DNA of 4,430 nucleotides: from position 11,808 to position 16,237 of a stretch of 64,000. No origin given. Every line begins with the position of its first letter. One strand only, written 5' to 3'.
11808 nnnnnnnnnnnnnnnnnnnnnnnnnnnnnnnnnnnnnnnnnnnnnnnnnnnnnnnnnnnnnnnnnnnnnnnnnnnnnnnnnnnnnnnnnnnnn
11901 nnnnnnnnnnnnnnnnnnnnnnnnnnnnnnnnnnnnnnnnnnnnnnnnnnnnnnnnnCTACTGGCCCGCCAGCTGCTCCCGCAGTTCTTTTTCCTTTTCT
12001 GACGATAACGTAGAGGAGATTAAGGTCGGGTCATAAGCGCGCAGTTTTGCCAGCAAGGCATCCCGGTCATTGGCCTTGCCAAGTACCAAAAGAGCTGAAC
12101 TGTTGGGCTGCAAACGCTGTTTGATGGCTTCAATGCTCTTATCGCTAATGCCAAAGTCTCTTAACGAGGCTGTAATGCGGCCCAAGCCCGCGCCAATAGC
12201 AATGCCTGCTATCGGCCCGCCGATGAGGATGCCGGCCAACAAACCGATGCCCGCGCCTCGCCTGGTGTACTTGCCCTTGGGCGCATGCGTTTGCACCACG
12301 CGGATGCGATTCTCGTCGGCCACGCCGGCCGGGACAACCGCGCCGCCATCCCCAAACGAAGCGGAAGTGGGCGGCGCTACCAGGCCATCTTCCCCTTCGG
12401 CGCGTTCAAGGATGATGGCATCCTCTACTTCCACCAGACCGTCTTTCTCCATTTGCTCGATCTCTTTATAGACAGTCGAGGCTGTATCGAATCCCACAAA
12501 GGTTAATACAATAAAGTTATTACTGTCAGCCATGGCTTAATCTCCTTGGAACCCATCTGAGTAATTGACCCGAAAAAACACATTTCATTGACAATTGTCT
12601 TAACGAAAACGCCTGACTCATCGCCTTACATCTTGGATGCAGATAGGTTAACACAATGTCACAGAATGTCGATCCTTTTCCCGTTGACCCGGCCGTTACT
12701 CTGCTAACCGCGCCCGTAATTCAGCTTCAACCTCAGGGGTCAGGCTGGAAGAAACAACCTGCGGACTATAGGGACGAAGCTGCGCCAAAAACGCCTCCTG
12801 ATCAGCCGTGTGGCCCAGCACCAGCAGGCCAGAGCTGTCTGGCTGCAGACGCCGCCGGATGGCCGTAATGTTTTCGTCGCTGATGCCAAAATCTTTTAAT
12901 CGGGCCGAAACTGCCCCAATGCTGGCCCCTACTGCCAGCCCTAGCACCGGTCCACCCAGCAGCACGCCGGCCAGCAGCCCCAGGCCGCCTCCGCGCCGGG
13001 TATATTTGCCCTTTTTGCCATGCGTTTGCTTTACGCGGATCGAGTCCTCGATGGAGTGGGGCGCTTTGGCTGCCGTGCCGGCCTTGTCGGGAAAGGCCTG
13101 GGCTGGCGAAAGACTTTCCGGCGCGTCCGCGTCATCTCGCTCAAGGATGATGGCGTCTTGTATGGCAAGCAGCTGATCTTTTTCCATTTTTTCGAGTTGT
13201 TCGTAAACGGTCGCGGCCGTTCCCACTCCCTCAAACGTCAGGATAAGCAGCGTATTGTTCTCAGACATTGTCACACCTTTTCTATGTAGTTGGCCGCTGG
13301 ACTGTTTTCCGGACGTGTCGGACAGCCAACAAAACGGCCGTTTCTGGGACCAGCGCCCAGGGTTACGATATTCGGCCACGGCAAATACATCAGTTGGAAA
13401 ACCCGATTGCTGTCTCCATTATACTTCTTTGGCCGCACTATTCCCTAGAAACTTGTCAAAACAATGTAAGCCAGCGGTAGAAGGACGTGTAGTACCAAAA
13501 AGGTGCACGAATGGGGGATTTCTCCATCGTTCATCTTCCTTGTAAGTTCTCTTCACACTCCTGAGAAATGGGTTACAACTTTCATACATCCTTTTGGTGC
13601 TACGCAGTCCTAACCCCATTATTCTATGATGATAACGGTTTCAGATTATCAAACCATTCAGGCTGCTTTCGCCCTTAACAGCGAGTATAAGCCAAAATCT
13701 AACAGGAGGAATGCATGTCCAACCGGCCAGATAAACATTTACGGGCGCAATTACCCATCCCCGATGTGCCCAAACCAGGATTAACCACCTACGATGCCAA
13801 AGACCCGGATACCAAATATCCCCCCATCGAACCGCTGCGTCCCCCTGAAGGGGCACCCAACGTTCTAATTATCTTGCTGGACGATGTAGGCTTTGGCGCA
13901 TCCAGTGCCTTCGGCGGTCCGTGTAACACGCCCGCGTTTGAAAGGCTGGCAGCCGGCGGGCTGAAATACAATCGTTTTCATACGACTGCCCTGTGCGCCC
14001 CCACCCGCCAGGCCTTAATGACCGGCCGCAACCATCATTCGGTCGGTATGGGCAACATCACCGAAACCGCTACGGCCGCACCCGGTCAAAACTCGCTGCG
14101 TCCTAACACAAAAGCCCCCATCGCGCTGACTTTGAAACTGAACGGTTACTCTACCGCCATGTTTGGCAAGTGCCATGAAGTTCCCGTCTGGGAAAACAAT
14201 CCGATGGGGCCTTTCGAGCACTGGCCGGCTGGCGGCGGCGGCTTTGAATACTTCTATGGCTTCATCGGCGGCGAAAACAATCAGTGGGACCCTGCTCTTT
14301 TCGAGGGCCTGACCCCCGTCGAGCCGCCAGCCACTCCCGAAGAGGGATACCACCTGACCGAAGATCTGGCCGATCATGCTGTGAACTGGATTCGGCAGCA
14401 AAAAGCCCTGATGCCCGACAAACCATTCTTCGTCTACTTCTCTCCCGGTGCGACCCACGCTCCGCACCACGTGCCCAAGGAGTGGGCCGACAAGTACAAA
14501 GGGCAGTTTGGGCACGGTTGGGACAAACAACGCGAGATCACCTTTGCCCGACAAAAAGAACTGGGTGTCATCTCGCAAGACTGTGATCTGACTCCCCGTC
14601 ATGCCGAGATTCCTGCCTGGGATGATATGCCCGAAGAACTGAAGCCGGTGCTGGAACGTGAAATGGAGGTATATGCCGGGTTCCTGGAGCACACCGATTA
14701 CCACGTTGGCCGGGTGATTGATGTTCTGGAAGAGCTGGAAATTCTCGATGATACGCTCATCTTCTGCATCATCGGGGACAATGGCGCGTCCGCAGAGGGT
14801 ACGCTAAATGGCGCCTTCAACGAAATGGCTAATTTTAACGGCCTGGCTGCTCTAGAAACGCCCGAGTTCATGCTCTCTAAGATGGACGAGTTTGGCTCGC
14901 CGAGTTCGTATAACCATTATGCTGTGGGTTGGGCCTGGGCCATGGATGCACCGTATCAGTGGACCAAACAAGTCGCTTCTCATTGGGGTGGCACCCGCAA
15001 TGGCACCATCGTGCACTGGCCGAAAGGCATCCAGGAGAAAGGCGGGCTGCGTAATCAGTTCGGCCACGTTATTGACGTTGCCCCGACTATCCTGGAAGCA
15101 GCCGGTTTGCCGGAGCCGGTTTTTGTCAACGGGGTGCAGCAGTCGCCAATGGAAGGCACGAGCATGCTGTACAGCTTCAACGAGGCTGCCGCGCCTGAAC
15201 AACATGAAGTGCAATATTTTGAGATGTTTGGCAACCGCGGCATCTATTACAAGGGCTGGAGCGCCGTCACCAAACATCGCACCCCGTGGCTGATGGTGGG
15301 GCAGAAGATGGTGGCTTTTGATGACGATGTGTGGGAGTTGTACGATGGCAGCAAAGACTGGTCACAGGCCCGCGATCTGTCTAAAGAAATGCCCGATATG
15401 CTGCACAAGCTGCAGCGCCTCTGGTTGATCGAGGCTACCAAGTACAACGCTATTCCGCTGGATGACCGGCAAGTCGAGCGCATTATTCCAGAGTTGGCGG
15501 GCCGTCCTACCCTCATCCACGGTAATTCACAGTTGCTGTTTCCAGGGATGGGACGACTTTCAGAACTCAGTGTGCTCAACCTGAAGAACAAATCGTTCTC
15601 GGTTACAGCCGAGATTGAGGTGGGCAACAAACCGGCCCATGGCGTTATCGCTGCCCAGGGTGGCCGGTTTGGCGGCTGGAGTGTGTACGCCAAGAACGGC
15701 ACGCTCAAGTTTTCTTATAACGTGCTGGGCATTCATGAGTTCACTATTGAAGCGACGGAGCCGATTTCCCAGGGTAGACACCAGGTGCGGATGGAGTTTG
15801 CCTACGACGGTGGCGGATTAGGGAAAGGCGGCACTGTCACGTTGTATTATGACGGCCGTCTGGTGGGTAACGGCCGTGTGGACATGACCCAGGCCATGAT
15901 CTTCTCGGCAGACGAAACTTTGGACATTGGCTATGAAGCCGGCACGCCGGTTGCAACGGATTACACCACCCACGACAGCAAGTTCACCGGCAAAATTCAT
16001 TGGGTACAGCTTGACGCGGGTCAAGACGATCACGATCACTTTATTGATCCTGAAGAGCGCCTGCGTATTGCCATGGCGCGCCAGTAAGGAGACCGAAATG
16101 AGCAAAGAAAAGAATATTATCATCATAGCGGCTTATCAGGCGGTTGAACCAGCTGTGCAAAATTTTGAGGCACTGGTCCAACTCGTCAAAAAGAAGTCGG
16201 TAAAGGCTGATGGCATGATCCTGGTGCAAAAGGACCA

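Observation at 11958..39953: Sulfate/sulfate-ester island saturated with DUF1269-like glycine-zipper proteins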

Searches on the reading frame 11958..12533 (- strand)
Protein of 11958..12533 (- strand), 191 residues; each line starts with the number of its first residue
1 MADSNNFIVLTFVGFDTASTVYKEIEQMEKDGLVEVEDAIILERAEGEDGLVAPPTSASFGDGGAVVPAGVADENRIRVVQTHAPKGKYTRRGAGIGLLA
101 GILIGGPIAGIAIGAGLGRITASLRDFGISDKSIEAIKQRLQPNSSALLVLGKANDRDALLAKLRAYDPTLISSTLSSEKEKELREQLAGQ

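Call 6: search_protein_families(library=pfam, max_evalue=0.01, proteins=[window:11958-12533:-])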
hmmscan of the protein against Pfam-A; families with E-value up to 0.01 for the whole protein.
window:11958-12533:- (191 aa): 1 family
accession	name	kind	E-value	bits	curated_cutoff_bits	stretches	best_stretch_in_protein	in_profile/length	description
PF06897.17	DUF1269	-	3.5e-24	85.5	26.9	1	92-188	3-99/100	Protein of unknown function (DUF1269)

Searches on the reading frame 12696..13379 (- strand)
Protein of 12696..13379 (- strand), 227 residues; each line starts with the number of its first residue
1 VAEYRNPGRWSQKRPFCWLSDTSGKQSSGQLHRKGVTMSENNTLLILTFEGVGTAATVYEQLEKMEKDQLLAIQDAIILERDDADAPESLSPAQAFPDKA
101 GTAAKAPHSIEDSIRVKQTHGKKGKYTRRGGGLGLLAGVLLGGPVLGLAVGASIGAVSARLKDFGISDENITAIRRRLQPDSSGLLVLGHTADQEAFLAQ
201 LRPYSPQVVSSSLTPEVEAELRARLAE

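Call 6: search_protein_families(library=pfam, max_evalue=0.01, proteins=[window:12696-13379:-])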
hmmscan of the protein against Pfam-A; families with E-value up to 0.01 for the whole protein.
window:12696-13379:- (227 aa): 1 family
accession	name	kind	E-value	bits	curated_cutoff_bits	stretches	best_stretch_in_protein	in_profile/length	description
PF06897.17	DUF1269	-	8.2e-23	81.1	26.9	1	130-225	4-99/100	Protein of unknown function (DUF1269)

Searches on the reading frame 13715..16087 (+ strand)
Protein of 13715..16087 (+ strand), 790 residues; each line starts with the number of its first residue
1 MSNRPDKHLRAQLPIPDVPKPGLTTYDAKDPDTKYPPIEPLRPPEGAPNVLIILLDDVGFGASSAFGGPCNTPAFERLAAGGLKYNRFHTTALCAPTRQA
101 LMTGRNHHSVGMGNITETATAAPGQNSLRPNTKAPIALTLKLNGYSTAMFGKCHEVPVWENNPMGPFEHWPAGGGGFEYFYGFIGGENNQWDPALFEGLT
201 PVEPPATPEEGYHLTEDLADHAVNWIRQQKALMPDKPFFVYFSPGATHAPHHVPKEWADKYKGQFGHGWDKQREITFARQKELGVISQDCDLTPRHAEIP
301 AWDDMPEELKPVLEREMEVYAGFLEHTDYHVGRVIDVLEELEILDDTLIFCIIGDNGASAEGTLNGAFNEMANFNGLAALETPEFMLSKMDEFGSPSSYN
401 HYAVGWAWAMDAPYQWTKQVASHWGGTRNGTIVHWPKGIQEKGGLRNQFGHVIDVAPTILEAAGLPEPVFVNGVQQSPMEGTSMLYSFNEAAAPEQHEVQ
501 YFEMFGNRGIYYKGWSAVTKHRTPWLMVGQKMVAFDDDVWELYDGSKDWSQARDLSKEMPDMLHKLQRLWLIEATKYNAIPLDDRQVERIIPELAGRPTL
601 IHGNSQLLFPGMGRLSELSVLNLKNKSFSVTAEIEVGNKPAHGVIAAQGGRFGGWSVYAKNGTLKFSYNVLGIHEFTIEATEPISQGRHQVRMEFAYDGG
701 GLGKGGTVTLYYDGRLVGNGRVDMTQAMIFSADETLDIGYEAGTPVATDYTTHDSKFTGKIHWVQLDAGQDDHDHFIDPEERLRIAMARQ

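Call 6: search_protein_families(library=pfam, max_evalue=0.01, proteins=[window:13715-16087:+])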
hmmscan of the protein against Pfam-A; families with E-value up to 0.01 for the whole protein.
window:13715-16087:+ (790 aa): 3 families
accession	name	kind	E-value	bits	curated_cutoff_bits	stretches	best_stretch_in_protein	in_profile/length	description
PF00884.28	Sulfatase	-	9.5e-64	216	25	1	48-464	1-300/301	Sulfatase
PF16347.10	SGSH_C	-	7.8e-07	29.8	29.3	1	429-557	18-133/154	N-sulphoglucosamine sulphohydrolase, C-terminal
PF13385.13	Laminin_G_3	-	1.3e-05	25.8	27.6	1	619-764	10-138/151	Concanavalin A-like lectin/glucanases superfamily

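Call 42: search_protein_families(library=ncbifam, max_evalue=0.00001, proteins=[window:13715-16087:+])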
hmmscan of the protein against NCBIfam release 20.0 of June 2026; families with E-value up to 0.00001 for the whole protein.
window:13715-16087:+ (790 aa): 4 families
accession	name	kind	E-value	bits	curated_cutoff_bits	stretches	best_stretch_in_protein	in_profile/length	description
NF010322.0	PRK13759.1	equivalog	5.9e-20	71.2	481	2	208-357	175-306/486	arylsulfatase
NF045661.1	HdlasePehA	equivalog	4.6e-13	48.6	900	0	48-107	3-64/506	phosphoric/sulfuric ester hydrolase PehA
TIGR03417.1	chol_sulfatase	equivalog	3.4e-11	42.7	433.45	1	48-155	3-103/500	choline-sulfatase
NF052527.1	Mn_arylsulf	exception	1.1e-07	31.2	850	0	206-357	171-303/479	manganese-dependent arylsulfatase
